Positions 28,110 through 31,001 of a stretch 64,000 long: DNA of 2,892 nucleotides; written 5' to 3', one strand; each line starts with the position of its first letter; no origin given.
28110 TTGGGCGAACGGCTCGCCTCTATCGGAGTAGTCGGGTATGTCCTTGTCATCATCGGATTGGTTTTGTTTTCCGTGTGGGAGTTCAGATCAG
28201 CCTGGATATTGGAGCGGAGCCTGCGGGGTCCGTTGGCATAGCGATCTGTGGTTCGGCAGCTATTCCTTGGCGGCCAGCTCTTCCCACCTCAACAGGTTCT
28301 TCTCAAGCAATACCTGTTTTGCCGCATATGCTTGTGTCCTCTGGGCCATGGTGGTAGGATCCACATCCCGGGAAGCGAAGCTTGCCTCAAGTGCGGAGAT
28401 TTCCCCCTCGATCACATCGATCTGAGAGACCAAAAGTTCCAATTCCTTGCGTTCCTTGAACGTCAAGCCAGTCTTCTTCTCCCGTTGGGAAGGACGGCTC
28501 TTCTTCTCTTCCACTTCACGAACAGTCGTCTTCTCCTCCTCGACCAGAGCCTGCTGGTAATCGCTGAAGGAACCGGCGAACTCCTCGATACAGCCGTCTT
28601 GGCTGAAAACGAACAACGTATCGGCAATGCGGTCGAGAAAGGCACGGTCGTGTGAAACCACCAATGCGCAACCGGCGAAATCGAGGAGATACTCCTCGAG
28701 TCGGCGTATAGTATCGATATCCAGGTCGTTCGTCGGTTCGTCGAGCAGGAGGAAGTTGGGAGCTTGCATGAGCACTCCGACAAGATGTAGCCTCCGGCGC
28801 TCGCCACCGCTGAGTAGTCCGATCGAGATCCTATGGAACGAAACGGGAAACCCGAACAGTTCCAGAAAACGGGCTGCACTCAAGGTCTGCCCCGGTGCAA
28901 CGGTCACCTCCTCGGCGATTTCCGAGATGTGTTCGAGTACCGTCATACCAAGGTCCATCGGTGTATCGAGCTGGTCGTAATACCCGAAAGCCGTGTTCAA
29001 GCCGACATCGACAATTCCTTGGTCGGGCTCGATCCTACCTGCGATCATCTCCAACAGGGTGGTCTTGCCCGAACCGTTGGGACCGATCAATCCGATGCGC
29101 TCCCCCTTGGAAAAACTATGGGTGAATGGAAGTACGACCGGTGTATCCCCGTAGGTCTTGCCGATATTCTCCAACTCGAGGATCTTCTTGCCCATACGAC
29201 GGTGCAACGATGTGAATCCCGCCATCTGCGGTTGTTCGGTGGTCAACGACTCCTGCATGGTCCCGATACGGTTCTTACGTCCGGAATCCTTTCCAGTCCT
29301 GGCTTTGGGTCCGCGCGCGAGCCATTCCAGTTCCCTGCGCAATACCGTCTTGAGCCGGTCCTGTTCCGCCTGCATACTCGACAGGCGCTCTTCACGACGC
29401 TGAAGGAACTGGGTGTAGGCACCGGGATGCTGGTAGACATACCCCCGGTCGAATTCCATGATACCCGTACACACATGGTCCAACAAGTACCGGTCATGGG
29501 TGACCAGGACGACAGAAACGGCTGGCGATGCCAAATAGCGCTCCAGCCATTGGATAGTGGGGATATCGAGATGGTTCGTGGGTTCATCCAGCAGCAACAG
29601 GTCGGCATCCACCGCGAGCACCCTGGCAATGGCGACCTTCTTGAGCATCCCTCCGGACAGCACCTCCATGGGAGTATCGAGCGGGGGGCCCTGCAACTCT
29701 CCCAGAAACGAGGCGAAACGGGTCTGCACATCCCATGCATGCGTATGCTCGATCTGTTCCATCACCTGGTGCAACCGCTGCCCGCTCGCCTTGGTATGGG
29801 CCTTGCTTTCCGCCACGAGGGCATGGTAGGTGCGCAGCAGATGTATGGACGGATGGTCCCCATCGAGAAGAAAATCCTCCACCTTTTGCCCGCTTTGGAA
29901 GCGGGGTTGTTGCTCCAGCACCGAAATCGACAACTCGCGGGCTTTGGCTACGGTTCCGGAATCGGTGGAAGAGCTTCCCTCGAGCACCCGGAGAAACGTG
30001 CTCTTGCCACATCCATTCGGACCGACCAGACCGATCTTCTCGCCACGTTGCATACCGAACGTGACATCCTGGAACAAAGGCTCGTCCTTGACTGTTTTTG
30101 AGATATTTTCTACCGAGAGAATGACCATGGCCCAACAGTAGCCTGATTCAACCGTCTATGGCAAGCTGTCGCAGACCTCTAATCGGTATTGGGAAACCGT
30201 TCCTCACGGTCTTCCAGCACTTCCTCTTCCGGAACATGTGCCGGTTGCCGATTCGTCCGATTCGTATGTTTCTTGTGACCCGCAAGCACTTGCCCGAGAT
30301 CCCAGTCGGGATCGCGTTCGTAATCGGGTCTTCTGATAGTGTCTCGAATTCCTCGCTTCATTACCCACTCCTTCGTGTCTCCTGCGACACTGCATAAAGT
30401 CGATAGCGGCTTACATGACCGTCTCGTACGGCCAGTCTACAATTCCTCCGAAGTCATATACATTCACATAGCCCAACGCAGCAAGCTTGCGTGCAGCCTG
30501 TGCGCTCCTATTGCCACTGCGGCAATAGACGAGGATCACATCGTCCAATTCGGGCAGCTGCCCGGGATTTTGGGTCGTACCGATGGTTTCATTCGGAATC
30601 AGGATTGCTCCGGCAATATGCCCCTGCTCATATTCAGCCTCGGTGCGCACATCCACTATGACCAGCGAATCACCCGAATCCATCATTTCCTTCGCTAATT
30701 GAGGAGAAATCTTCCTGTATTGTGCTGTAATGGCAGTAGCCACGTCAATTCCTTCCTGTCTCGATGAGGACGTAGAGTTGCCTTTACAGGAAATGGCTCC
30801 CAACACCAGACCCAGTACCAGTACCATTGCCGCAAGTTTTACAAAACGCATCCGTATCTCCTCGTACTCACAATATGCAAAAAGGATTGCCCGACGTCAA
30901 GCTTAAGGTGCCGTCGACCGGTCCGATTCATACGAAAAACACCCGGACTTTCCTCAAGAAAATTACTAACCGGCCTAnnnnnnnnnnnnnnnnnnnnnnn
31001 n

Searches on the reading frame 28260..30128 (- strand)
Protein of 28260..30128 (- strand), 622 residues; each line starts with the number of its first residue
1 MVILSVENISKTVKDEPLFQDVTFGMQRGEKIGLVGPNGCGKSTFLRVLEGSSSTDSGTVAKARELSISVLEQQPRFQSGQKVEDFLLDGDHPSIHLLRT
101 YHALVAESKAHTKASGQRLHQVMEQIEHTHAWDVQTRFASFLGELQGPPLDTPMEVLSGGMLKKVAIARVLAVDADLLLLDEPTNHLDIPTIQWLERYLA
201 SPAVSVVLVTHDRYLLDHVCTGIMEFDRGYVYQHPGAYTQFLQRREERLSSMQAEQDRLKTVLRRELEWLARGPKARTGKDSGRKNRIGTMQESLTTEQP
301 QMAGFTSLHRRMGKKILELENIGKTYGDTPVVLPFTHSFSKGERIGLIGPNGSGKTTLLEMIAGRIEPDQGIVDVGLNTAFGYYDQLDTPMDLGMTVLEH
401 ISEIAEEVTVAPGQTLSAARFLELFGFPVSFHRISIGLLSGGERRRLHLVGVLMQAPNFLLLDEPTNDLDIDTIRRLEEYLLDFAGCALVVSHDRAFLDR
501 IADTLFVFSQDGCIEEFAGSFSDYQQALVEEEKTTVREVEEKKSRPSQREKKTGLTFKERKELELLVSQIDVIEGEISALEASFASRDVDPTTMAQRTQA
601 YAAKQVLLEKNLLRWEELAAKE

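Call 14: search_protein_families(library=pfam, proteins=[window:28260-30128:-])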
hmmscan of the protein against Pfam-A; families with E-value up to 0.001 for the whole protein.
window:28260-30128:- (622 aa): 20 families
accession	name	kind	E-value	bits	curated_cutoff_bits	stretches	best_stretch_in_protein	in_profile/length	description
PF00005.33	ABC_tran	-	1.2e-50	172.1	25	2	20-185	2-137/137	ABC transporter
PF13304.12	AAA_21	-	3.3e-18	67.2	27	1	152-217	233-304/304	AAA domain, putative AbiEii toxin, Type IV TA system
PF02463.25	SMC_N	-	1.2e-12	48.1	40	0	33-216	28-202/220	RecF/RecN/SMC N terminal domain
PF16326.10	ABC_tran_CTD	-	7.5e-11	42.5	32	1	555-619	2-68/69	ABC transporter C-terminal domain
PF13555.12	AAA_29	-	4e-07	30.1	27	0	344-360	24-40/61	P-loop containing region of AAA domain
PF13476.12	AAA_23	-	4.2e-07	31.2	27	0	344-362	21-39/201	AAA domain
PF00004.35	AAA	-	1.5e-06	29.1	21.2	0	34-127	3-93/131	ATPase family associated with various cellular activities (AAA)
PF12848.13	ABC_tran_Xtn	-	1.8e-06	28.4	25.9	1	225-294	2-73/85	ABC transporter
PF13175.12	AAA_15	-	6e-06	26.5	32.1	0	34-50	28-44/374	AAA ATPase domain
PF00006.31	ATP-synt_ab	-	8.7e-06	26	29.5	0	338-367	10-39/213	ATP synthase alpha/beta family, nucleotide-binding domain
PF13191.12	AAA_16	-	1e-05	26.5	32.6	0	346-391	28-66/167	AAA ATPase domain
PF13238.12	AAA_18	-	2.8e-05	25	29.4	0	32-73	1-44/128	AAA domain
PF13521.12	AAA_28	-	3.9e-05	24.4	27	0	344-365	1-22/164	AAA domain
PF13401.12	AAA_22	-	0.00011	22.9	27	0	347-376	10-33/130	AAA domain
PF07728.20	AAA_5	-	0.00014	22.3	22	0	347-393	4-48/139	AAA domain (dynein-related subfamily)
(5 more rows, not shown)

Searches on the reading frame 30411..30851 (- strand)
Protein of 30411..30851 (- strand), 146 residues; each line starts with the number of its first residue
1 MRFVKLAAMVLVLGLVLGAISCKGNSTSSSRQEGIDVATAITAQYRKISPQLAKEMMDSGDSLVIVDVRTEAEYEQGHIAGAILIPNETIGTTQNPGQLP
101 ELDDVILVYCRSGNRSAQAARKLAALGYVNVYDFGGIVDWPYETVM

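Call 73: search_protein_families(library=pfam, proteins=[window:30411-30851:-], max_evalue=0.001)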
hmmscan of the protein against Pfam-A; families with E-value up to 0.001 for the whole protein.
window:30411-30851:- (146 aa): 1 family
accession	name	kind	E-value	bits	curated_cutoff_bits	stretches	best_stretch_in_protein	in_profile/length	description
PF00581.25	Rhodanese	-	6.3e-21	75.2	22.2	1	49-140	1-99/102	Rhodanese-like domain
